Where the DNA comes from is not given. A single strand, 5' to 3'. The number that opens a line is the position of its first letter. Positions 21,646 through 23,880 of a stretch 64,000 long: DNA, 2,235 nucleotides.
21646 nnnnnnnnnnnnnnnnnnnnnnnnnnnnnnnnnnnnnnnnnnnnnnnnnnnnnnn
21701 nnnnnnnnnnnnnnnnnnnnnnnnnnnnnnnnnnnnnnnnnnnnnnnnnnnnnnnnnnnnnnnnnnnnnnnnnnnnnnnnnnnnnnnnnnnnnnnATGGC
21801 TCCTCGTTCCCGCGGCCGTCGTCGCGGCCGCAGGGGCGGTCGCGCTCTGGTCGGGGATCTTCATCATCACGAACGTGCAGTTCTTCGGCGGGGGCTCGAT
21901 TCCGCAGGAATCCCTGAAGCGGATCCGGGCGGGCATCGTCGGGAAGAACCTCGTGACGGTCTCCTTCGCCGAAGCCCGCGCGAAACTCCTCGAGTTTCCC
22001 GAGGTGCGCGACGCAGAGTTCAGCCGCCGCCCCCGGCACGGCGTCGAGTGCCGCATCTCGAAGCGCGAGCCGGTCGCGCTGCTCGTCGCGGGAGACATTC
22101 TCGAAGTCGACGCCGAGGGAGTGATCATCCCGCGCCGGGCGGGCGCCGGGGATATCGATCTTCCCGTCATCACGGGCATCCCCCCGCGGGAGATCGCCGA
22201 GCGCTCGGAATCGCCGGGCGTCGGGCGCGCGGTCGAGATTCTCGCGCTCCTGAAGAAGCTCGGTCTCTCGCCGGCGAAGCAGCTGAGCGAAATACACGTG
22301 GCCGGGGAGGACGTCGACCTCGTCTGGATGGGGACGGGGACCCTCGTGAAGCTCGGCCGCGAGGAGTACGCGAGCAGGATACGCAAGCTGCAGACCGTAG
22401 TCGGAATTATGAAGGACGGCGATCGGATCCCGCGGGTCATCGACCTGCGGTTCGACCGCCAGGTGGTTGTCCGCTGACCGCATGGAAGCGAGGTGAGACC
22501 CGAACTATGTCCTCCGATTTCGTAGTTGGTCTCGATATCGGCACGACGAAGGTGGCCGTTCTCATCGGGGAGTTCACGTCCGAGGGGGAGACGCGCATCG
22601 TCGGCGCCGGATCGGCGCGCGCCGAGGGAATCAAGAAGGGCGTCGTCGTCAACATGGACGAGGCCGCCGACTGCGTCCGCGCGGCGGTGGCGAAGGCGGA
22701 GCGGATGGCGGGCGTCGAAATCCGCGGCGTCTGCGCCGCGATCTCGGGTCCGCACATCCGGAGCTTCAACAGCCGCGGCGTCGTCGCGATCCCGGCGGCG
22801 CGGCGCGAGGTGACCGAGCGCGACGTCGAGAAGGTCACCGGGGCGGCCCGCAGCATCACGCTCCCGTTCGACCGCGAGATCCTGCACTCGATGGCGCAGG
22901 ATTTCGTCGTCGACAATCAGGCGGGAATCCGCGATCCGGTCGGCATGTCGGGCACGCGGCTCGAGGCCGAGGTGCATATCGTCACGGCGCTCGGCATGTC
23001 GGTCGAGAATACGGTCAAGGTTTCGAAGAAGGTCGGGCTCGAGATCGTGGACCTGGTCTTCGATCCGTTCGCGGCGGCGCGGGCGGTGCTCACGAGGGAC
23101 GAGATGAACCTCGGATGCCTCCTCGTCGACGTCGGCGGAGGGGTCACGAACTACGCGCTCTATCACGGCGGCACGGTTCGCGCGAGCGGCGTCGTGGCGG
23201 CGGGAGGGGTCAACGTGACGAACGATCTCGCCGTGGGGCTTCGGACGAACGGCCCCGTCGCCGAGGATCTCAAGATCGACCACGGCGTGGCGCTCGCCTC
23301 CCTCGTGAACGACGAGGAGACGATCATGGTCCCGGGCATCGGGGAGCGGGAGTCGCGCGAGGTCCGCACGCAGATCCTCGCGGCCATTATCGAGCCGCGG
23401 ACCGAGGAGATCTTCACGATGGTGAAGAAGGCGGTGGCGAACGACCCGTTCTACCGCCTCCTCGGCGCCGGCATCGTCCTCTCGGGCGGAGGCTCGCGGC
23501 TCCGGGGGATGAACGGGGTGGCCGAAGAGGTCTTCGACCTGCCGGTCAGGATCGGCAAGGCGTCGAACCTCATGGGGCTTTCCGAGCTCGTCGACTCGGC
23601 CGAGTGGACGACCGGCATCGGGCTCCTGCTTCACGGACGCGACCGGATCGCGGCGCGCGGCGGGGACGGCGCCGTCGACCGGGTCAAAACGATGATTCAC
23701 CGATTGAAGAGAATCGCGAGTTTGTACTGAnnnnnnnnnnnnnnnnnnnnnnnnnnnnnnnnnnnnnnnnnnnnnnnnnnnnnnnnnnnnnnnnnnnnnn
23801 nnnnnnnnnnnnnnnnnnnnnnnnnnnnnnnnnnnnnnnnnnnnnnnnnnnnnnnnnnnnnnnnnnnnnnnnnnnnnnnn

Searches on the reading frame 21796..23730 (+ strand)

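Call 82: search_protein_families(library=pfam, proteins=[window:21796-23730:+], max_evalue=0.0001)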
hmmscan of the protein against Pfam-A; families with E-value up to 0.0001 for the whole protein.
window:21796-23730:+ (644 aa): 3 families
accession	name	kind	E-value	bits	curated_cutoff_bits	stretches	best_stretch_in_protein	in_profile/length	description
PF14450.12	FtsA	-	2.1e-34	119.1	31.8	2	443-609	2-127/127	Cell division protein FtsA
PF02491.25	SHS2_FTSA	-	2.3e-29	102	25.4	1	318-397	1-79/79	SHS2 domain inserted in FTSA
PF06723.19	MreB_Mbl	-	2.4e-07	30.4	27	1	407-589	113-306/327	MreB/Mbl protein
